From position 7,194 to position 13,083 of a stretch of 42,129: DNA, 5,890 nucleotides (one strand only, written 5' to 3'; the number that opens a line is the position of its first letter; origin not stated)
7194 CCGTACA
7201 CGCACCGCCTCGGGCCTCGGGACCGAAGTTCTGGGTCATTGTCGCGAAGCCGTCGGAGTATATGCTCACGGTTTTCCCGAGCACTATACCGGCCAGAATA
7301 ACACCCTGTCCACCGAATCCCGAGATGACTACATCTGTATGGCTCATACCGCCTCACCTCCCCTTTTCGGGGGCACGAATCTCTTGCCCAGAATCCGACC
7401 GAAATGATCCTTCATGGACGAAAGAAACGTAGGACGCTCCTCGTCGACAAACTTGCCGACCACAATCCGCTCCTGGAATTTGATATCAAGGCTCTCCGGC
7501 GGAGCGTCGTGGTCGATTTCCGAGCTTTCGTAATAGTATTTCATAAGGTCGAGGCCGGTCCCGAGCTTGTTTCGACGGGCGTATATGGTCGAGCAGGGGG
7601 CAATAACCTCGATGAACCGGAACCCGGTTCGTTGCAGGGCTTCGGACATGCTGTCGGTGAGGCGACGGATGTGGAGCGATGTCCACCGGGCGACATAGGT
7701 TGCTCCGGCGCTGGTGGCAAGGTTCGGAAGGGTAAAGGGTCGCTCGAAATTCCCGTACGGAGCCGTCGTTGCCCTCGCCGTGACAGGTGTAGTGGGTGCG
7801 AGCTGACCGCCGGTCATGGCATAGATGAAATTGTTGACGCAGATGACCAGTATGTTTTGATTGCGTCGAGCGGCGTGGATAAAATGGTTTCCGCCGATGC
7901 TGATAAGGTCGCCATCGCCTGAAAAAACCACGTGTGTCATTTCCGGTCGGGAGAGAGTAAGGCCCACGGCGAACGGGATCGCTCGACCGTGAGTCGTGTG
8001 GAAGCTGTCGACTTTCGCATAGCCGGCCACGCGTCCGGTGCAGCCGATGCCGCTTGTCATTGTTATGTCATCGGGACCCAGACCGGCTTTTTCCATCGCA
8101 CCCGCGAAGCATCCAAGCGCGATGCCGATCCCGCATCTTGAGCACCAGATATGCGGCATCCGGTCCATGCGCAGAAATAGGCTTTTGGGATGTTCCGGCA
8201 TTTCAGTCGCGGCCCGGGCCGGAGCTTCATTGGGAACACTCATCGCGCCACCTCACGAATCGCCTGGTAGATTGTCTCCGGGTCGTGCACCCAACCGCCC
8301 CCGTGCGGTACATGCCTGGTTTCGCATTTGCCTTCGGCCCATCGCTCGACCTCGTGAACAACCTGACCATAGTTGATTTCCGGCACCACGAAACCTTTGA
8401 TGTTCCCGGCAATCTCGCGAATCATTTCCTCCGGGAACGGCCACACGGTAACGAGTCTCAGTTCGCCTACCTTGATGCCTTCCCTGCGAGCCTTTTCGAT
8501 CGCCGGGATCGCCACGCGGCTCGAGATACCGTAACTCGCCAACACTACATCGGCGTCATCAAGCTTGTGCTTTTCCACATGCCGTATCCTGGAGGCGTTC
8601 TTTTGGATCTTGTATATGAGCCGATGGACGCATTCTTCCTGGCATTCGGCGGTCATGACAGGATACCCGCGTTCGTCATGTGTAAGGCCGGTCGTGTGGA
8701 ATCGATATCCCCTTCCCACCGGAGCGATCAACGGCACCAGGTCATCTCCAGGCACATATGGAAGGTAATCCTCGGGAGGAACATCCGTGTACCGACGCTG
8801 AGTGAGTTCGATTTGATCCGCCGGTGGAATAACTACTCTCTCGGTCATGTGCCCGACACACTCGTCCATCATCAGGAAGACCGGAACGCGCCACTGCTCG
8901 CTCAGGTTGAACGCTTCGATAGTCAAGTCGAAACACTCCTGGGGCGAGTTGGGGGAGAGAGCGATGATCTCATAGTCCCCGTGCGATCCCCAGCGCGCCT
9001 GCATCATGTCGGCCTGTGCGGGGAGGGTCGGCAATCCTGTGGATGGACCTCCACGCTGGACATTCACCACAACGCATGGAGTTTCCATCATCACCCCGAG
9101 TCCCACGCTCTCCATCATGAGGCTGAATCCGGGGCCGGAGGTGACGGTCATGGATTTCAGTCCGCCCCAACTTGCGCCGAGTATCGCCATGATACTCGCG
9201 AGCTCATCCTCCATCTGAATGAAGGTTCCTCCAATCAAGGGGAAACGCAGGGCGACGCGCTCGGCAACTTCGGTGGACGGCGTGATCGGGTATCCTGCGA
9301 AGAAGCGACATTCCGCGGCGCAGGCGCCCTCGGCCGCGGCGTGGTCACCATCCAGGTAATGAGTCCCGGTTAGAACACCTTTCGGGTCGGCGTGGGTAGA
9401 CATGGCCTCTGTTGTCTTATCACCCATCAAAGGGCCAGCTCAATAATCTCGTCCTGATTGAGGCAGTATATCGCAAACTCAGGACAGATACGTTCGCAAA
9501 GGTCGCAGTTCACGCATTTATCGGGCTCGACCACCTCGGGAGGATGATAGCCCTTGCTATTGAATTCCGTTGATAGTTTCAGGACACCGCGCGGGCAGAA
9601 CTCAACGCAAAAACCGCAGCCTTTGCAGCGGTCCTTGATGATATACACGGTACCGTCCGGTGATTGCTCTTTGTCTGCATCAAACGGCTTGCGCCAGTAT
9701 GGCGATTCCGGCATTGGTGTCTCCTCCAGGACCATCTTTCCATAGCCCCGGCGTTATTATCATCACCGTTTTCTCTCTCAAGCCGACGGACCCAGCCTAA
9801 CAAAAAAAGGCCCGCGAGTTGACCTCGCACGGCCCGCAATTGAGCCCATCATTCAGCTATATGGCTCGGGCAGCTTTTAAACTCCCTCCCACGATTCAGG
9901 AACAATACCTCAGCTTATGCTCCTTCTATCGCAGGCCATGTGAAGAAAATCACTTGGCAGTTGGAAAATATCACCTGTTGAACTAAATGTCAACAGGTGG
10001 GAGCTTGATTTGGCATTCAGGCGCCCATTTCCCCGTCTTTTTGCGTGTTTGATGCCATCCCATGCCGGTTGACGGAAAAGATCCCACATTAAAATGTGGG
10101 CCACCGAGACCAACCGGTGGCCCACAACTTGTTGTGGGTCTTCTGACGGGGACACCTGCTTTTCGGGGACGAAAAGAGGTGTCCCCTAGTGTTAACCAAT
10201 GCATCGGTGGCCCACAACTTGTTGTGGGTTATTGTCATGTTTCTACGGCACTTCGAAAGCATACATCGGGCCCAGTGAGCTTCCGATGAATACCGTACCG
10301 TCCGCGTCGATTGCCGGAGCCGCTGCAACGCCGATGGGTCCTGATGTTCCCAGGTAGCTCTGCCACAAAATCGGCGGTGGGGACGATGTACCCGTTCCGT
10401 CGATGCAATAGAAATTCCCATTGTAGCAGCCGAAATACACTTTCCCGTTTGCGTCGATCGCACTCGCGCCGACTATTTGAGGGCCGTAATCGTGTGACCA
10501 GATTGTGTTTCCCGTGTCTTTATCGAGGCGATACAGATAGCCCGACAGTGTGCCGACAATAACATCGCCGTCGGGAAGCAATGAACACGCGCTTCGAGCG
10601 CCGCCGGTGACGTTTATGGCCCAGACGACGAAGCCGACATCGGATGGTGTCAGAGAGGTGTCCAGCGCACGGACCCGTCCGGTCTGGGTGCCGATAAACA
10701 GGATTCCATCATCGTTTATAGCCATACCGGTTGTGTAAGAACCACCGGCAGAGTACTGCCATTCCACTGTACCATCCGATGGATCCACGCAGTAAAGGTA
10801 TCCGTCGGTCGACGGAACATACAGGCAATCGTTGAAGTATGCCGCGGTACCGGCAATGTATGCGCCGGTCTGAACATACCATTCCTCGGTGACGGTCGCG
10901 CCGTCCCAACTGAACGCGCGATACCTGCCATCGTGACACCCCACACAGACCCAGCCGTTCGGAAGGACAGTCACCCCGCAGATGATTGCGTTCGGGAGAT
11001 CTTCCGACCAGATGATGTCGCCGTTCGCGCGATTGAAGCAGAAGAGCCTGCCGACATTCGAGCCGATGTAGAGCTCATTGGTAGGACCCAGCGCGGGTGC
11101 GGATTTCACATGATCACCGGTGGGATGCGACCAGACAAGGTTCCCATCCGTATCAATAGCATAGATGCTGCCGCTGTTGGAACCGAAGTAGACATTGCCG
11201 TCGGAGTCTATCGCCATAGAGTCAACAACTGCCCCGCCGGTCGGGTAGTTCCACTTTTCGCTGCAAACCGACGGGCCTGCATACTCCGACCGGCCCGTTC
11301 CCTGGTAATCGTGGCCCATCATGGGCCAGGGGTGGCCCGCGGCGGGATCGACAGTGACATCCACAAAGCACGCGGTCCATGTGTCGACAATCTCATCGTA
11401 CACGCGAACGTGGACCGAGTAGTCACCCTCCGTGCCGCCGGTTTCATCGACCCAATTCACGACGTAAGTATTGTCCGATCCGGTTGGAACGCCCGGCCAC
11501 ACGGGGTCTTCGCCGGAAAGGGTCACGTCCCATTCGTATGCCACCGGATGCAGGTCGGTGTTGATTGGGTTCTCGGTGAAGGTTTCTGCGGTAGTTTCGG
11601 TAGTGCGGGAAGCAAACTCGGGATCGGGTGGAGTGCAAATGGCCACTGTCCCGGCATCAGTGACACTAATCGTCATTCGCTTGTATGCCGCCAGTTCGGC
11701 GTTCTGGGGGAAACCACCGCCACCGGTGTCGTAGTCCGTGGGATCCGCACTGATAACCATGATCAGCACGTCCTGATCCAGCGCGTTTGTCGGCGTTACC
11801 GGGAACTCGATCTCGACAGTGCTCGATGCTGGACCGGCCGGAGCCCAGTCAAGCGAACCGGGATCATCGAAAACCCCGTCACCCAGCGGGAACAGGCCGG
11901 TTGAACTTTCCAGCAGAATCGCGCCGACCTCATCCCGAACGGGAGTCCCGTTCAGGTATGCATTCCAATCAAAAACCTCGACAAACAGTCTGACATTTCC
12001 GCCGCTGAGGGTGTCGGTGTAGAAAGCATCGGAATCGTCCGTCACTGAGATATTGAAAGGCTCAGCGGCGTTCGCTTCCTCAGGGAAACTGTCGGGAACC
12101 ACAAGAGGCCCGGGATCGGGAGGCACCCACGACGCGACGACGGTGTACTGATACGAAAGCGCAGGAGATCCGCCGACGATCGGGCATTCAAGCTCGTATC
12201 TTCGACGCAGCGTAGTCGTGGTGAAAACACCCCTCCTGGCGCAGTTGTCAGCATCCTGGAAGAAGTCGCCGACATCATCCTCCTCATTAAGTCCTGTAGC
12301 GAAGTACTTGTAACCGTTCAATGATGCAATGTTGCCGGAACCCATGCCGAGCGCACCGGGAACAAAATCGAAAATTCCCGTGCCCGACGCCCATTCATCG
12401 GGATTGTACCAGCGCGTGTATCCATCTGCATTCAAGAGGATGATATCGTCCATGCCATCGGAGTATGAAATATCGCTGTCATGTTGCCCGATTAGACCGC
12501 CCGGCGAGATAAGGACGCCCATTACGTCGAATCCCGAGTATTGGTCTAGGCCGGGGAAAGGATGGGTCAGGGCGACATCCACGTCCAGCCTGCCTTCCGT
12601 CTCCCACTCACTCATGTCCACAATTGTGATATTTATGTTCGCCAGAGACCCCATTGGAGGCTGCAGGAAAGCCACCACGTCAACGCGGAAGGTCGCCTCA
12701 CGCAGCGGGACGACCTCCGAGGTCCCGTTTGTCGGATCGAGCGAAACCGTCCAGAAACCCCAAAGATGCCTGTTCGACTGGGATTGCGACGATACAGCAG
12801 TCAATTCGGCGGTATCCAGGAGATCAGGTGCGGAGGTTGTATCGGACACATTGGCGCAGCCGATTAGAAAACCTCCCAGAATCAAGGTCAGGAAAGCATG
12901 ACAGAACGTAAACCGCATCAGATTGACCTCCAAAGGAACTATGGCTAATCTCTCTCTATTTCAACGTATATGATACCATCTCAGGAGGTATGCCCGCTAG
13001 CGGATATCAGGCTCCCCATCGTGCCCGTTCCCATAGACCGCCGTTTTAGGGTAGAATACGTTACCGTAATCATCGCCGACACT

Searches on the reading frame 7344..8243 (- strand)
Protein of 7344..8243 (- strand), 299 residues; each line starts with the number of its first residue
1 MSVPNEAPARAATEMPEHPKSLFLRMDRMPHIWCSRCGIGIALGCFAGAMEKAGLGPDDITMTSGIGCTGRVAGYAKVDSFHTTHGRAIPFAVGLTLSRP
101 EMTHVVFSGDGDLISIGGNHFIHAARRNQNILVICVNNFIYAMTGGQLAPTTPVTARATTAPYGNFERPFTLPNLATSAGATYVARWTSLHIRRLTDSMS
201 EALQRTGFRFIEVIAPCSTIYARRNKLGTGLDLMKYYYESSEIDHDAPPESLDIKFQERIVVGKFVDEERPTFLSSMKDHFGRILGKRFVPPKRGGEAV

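Call 6: search_protein_families(library=pfam, proteins=[window:7344-8243:-], max_evalue=0.01)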
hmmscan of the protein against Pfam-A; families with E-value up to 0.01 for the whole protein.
window:7344-8243:- (299 aa): 1 family
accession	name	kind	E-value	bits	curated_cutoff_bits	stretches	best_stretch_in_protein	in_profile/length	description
PF02775.26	TPP_enzyme_C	-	2.6e-29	102.4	21.9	1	79-213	24-151/151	Thiamine pyrophosphate enzyme, C-terminal TPP binding domain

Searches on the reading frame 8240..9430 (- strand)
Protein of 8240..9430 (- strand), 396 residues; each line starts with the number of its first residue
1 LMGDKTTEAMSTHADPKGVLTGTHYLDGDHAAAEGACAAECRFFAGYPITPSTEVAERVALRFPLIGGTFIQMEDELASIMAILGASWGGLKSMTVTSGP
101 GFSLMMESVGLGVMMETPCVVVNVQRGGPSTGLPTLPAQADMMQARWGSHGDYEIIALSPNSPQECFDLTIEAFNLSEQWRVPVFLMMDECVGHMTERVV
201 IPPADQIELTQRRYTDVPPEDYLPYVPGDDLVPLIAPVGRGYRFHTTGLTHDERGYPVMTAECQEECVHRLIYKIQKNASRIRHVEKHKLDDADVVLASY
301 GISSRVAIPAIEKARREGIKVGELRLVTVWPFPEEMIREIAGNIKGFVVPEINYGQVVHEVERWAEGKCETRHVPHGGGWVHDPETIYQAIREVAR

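Call 6: search_protein_families(library=pfam, proteins=[window:8240-9430:-], max_evalue=0.01)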
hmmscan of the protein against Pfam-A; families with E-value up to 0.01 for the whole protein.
window:8240-9430:- (396 aa): 3 families
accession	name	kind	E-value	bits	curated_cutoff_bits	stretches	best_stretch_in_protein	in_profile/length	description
PF01855.24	POR_N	-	1e-68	232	27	1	34-261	1-222/231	Pyruvate flavodoxin/ferredoxin oxidoreductase, thiamine diP-bdg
PF17147.9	PFOR_II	-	1.2e-17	64.6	27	1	293-374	1-89/102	Pyruvate:ferredoxin oxidoreductase core domain II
PF02780.25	Transketolase_C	-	1.4e-06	28.7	25.9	1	291-353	8-70/124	Transketolase, C-terminal domain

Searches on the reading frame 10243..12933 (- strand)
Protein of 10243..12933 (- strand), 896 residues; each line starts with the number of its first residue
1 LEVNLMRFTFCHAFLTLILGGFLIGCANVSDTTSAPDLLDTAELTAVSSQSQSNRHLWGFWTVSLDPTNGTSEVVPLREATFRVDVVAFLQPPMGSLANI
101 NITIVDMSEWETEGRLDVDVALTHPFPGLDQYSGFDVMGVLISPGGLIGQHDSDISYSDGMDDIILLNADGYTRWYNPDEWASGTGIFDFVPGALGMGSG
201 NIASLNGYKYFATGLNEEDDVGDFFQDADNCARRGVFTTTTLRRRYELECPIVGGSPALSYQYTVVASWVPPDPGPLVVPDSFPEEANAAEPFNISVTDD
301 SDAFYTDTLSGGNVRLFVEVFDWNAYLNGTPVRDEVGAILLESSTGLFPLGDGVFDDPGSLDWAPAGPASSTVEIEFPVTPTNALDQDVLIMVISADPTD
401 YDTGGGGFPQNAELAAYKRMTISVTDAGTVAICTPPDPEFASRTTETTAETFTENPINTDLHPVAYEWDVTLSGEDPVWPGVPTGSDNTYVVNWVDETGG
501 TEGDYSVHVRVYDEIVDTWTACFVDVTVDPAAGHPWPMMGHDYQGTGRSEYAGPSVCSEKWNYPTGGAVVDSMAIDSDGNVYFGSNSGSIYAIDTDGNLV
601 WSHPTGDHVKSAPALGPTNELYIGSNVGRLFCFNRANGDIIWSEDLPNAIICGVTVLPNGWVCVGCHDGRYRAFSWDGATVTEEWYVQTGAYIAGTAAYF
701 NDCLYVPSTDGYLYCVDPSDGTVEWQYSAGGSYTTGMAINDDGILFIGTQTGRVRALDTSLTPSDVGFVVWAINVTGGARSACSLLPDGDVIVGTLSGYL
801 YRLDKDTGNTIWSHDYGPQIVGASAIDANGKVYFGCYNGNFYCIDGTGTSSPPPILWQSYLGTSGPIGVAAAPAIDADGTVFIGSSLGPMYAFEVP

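Call 6: search_protein_families(library=pfam, proteins=[window:10243-12933:-], max_evalue=0.01)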
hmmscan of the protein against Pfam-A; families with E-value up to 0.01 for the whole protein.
window:10243-12933:- (896 aa): 7 families
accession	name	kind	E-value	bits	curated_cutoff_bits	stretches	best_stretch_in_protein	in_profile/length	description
PF13570.13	Beta-prop_ACSF4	-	7.4e-43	147.6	133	3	620-760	21-163/329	Beta-alanine-activating enzyme, beta-propeller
PF13360.13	PQQ_2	-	1.4e-25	90.8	27.6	2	587-728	2-145/233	Outer membrane protein assembly factor BamB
PF20067.5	SSL_N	-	2.1e-10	40.8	18.9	0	573-592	26-45/46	Strictosidine synthase-like, N-terminal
PF08450.18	SGL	-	2.5e-05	24.4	26.3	0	567-625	183-244/246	SMP-30/Gluconolactonase/LRE-like region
PF25292.1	Beta-prop_CGLA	-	0.00022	21.2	26.8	0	704-730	47-72/316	Lambda-carrageenase beta-propeller domain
PF07494.17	Reg_prop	-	0.0028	18.1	20.4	0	569-586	7-23/24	Two component regulator propeller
PF23414.1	Beta-prop_EML_2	-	0.0045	16.8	90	0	596-677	29-111/266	Echinoderm microtubule-associated protein second beta-propeller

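Call 36: search_protein_families(library=ncbifam, proteins=[window:10243-12933:-], max_evalue=0.1)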
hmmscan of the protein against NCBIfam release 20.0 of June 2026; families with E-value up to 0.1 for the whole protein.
window:10243-12933:- (896 aa): 6 families
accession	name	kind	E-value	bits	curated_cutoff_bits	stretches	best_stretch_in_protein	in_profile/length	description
TIGR03300.1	assembly_YfgL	equivalog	6e-30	104.2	285.2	3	693-817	57-174/377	outer membrane protein assembly factor BamB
NF008351.0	PRK11138.1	equivalog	1.4e-20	73.2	423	3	574-673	116-219/394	outer membrane protein assembly factor BamB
NF053615.1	SerThrKinAfsKStmc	equivalog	1.1e-15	57.3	1300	3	620-759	666-801/809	protein serine/threonine kinase AfsK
TIGR03075.1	PQQ_enz_alc_DH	subfamily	2.9e-11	42.7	480.05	2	710-781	443-509/530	PQQ-dependent dehydrogenase, methanol/ethanol family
TIGR04528.1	acido_non_PQQ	subfamily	4.8e-10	38.8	650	1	579-648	392-463/493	acido-empty-quinoprotein group A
NF041516.1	PA2928_fam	subfamily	0.0019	17.6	70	0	768-811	325-372/376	PA2928 family protein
